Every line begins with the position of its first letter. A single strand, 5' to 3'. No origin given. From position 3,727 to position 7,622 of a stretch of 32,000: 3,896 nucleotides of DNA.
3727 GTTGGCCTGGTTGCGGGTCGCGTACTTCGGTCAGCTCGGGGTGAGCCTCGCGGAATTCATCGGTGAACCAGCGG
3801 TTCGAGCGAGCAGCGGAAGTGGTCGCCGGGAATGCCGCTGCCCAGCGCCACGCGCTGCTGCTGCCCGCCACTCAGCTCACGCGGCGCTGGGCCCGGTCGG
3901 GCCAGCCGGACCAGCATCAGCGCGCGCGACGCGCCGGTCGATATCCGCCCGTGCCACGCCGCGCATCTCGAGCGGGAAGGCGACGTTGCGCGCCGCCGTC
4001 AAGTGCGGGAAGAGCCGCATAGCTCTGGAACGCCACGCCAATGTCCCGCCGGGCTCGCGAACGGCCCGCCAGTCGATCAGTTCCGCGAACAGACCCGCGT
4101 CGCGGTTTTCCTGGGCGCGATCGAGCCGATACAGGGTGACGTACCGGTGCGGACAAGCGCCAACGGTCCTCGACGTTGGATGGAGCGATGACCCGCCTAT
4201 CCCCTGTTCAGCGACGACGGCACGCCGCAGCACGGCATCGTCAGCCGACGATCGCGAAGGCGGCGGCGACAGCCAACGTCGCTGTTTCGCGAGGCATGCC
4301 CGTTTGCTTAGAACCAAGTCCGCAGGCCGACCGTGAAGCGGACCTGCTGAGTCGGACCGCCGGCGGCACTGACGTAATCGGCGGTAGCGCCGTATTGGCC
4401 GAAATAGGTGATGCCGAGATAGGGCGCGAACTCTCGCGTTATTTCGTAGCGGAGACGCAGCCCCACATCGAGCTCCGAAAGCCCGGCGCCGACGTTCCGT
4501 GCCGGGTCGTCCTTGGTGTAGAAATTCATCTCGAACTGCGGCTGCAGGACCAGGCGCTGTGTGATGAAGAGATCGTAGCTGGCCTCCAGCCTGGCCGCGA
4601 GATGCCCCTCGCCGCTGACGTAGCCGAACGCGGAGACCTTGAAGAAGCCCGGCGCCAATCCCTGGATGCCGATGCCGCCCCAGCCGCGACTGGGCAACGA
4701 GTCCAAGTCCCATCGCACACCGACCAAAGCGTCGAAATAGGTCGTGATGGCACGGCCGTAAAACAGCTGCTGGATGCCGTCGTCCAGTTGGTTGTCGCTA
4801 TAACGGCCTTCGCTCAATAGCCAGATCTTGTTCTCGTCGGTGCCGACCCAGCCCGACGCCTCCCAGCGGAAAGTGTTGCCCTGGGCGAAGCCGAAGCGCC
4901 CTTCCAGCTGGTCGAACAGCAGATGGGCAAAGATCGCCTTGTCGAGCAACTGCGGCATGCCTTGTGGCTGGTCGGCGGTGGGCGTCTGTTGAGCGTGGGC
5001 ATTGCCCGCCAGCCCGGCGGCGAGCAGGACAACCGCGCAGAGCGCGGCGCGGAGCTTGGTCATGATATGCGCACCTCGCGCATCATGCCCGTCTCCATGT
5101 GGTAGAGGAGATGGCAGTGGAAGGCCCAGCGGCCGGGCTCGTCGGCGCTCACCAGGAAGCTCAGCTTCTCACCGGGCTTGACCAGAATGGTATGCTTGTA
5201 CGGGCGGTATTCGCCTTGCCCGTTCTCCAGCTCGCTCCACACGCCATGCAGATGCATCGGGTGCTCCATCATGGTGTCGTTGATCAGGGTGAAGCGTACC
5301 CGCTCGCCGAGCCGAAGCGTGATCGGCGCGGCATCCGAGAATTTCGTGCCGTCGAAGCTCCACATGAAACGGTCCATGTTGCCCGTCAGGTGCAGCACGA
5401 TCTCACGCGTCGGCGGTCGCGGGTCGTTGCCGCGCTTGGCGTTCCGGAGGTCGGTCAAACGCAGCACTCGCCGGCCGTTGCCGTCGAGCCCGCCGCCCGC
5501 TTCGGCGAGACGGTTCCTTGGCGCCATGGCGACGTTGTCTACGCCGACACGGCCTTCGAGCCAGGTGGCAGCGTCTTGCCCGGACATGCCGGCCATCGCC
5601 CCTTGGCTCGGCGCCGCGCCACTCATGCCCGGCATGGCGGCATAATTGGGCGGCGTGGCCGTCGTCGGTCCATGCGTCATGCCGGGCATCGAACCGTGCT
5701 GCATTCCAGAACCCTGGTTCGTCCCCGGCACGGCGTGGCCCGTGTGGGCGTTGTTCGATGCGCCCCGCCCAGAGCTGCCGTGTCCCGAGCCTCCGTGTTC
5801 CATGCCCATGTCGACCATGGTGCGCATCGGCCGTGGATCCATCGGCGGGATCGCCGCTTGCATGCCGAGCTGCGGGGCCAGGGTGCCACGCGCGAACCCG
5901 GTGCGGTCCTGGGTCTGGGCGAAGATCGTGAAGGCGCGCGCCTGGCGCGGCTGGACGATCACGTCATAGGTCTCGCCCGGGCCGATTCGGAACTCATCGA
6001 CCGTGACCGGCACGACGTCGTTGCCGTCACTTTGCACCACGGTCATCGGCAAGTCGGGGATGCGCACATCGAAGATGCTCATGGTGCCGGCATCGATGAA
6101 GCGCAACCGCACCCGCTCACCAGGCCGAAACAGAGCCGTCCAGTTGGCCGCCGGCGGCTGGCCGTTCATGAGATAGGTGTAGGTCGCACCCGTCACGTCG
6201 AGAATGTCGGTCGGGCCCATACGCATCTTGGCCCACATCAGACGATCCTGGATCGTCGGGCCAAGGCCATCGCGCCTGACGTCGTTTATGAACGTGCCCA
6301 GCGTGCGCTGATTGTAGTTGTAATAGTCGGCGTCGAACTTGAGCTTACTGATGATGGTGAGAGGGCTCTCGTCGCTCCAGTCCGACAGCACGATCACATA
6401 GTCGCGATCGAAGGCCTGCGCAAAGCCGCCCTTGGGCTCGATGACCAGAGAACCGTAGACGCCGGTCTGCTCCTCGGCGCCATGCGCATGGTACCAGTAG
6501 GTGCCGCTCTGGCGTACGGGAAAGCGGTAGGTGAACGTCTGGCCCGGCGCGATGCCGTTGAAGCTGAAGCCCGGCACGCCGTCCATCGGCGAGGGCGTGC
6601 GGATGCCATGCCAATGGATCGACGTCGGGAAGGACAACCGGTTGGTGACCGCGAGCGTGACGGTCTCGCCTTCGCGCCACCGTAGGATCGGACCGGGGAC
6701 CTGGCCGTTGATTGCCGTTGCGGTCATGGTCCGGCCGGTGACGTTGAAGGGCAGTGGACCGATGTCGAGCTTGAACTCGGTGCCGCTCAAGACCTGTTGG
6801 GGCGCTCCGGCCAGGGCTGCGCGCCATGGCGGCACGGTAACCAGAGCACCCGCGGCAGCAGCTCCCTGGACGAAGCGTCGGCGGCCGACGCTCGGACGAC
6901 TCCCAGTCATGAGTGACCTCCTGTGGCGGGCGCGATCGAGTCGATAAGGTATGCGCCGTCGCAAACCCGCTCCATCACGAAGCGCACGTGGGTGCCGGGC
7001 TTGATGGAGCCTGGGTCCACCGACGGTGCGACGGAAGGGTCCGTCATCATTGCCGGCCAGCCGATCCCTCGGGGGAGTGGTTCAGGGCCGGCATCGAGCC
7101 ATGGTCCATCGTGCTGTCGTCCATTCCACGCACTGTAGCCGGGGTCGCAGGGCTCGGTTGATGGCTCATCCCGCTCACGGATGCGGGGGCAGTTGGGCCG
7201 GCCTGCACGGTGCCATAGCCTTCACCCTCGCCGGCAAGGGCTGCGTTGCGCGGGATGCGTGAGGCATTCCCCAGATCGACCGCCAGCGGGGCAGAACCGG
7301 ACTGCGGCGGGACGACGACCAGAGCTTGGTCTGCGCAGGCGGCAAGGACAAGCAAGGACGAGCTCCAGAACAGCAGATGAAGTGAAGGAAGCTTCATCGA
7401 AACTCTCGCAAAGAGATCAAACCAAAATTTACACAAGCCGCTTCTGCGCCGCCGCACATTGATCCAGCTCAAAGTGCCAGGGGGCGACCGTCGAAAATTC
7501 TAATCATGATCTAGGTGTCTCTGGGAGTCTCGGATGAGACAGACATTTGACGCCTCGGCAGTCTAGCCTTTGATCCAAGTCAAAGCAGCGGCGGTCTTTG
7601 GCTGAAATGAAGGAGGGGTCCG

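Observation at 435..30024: Ten perfect FNR/FixK-type palindromes (TTGA-N6-TCAA), all intergenic: a dense low-oxygen regulon island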

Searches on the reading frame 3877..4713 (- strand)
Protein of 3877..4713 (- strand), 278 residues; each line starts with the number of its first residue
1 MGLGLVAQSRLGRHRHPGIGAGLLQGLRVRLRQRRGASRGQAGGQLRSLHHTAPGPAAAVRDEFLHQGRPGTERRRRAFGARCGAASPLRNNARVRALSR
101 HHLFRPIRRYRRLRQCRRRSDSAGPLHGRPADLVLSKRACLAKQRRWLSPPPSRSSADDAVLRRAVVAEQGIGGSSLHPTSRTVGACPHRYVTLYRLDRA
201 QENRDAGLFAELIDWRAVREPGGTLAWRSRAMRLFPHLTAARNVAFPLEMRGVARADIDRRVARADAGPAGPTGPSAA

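Call 5: search_protein_families(library=pfam, proteins=[window:3877-4713:-], max_evalue=0.01)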
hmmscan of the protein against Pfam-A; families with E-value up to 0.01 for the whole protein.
window:3877-4713:- (278 aa): 1 family
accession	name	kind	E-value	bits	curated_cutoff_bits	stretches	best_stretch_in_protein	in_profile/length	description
PF11159.13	DUF2939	-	0.00037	21.2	24.8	1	191-220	13-42/93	Protein of unknown function (DUF2939)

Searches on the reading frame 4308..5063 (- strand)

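Call 5: search_protein_families(library=pfam, proteins=[window:4308-5063:-], max_evalue=0.01)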
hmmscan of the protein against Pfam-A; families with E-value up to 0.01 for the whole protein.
window:4308-5063:- (251 aa): 1 family
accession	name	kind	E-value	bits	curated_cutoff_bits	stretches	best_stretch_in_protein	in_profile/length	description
PF05275.17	CopB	-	5.1e-75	252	27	1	45-251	2-208/208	Copper resistance protein B precursor (CopB)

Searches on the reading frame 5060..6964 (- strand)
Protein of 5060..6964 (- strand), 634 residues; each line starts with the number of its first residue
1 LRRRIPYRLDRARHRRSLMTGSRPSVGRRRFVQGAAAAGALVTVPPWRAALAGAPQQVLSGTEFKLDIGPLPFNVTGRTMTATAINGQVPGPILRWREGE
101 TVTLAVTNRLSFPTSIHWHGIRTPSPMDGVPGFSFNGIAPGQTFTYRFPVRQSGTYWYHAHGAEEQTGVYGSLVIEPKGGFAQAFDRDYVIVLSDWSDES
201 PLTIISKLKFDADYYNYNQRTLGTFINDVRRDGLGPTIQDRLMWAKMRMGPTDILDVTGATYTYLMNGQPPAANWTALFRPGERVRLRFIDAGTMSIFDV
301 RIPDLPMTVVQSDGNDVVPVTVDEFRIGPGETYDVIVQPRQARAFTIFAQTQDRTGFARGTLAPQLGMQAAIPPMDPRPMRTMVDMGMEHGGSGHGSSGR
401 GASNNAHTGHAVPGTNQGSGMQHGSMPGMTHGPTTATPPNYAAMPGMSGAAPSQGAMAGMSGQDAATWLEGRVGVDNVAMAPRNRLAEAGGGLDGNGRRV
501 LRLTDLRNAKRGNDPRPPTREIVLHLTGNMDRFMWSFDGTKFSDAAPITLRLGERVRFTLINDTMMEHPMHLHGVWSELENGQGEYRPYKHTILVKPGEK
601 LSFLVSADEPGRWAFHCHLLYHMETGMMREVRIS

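Call 5: search_protein_families(library=pfam, proteins=[window:5060-6964:-], max_evalue=0.01)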
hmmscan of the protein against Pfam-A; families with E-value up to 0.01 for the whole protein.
window:5060-6964:- (634 aa): 3 families
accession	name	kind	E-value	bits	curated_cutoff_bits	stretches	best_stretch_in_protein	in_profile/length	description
PF07732.21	Cu-oxidase_3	-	2.6e-41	140.8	21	1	76-178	10-117/119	Multicopper oxidase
PF07731.20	Cu-oxidase_2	-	7.5e-36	123.3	20.4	1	516-632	2-132/137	Multicopper oxidase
PF00394.28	Cu-oxidase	-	2.5e-27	96.3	21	1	258-353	33-137/157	Multicopper oxidase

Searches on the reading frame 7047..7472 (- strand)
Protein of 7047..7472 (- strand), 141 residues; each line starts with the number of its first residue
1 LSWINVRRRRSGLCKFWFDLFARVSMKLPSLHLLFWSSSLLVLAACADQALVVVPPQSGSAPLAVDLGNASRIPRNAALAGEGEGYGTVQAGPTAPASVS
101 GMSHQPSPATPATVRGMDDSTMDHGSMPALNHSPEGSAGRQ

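Call 5: search_protein_families(library=pfam, proteins=[window:7047-7472:-], max_evalue=0.01)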
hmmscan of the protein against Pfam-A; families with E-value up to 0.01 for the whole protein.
window:7047-7472:- (141 aa): 0 families

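Call 27: search_protein_families(library=ncbifam, proteins=[window:7047-7397:-], max_evalue=0.01)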
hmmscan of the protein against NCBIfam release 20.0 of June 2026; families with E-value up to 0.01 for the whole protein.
window:7047-7397:- (116 aa): 0 families

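Call 46: search_protein_families(library=pfam, proteins=[window:7047-7397:-], max_evalue=1)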
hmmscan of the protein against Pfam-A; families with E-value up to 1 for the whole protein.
window:7047-7397:- (116 aa): 0 families
